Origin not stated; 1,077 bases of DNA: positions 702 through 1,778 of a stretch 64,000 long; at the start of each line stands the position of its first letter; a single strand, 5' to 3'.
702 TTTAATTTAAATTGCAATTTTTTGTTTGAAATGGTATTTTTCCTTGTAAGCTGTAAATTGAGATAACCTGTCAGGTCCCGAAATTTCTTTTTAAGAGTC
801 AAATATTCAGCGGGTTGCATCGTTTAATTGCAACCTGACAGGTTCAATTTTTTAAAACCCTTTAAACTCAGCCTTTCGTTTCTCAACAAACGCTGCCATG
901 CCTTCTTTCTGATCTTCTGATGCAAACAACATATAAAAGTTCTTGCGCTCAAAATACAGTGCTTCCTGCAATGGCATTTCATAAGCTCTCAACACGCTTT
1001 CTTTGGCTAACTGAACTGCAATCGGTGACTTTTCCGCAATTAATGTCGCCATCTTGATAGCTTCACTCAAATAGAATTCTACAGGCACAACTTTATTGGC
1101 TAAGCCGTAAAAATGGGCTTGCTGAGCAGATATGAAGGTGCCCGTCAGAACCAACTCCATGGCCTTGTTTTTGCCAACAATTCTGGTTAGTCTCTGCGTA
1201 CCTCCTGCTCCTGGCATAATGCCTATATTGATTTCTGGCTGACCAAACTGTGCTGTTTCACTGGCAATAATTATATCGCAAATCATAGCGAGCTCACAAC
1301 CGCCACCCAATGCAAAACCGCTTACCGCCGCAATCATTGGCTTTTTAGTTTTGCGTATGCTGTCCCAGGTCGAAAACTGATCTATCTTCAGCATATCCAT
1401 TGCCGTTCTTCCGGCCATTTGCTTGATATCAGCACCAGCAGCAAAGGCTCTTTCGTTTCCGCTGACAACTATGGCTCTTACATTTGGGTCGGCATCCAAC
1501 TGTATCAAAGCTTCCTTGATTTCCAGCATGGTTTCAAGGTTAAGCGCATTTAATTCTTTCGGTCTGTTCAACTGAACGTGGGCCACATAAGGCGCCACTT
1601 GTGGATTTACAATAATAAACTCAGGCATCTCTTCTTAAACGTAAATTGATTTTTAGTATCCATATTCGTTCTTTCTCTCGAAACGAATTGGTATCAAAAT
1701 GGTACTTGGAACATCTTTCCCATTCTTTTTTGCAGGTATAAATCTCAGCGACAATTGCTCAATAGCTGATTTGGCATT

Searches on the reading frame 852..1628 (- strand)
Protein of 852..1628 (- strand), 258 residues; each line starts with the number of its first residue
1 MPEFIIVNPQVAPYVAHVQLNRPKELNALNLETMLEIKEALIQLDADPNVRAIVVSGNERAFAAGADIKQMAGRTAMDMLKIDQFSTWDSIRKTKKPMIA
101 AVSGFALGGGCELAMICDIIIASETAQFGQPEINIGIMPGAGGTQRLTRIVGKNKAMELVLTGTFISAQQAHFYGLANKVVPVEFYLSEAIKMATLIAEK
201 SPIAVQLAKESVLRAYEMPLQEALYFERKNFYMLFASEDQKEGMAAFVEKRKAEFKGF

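Call 61: find_encoding_contigs(protein=window:852-1628:-, flank=10000, max_places=10)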
Protein window:852-1628:- (258 aa): 10 contigs read that carry it; 9 places shown.
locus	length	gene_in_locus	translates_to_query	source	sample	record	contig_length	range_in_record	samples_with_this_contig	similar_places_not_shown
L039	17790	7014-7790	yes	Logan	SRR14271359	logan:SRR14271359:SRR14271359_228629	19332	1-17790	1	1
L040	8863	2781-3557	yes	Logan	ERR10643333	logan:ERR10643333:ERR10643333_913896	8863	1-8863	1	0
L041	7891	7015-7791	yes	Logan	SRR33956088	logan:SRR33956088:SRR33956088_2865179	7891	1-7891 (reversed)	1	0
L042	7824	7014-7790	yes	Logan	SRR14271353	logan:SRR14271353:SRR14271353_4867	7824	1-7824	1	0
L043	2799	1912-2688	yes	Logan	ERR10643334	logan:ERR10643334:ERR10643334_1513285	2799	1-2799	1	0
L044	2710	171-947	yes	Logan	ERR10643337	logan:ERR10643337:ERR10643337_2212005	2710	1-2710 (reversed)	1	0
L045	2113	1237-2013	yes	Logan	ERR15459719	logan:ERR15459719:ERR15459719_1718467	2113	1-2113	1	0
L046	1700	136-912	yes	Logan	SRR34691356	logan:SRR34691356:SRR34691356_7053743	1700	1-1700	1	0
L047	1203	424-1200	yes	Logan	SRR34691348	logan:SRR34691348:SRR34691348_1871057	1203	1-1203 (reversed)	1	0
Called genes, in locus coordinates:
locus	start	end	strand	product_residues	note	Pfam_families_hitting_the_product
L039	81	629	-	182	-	-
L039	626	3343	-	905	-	PF19081:Ig_7, PF18911:PKD_4, PF18962:Por_Secre_tail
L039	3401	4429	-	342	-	PF01075:Glyco_transf_9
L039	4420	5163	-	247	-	PF04199:Cyclase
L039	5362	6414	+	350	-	PF02518:HATPase_c, PF14501:HATPase_c_5 (weak)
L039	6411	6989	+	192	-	PF03544:TonB_C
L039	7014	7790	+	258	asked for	PF00378:ECH_1, PF16113:ECH_2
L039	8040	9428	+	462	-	PF18911:PKD_4 (weak), PF00801:PKD (weak), PF18911:PKD_4, PF18962:Por_Secre_tail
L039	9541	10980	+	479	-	PF06739:SBBP (faint)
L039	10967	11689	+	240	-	PF19408:PKD_6, PF11589:DUF3244 (faint), PF18962:Por_Secre_tail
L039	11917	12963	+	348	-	PF13483:Lactamase_B_3, PF12706:Lactamase_B_2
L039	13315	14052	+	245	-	PF14808:TMEM164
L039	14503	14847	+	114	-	PF00403:HMA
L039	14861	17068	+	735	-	PF07715:Plug (weak), PF00593:TonB_dep_Rec_b-barrel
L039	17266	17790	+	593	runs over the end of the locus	-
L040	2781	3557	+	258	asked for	PF00378:ECH_1, PF16113:ECH_2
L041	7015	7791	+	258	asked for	PF00378:ECH_1, PF16113:ECH_2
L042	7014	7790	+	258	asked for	PF00378:ECH_1, PF16113:ECH_2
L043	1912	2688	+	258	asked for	PF00378:ECH_1, PF16113:ECH_2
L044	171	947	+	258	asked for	PF00378:ECH_1, PF16113:ECH_2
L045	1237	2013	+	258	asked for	PF00378:ECH_1, PF16113:ECH_2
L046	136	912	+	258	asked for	PF00378:ECH_1, PF16113:ECH_2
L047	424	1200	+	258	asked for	PF00378:ECH_1, PF16113:ECH_2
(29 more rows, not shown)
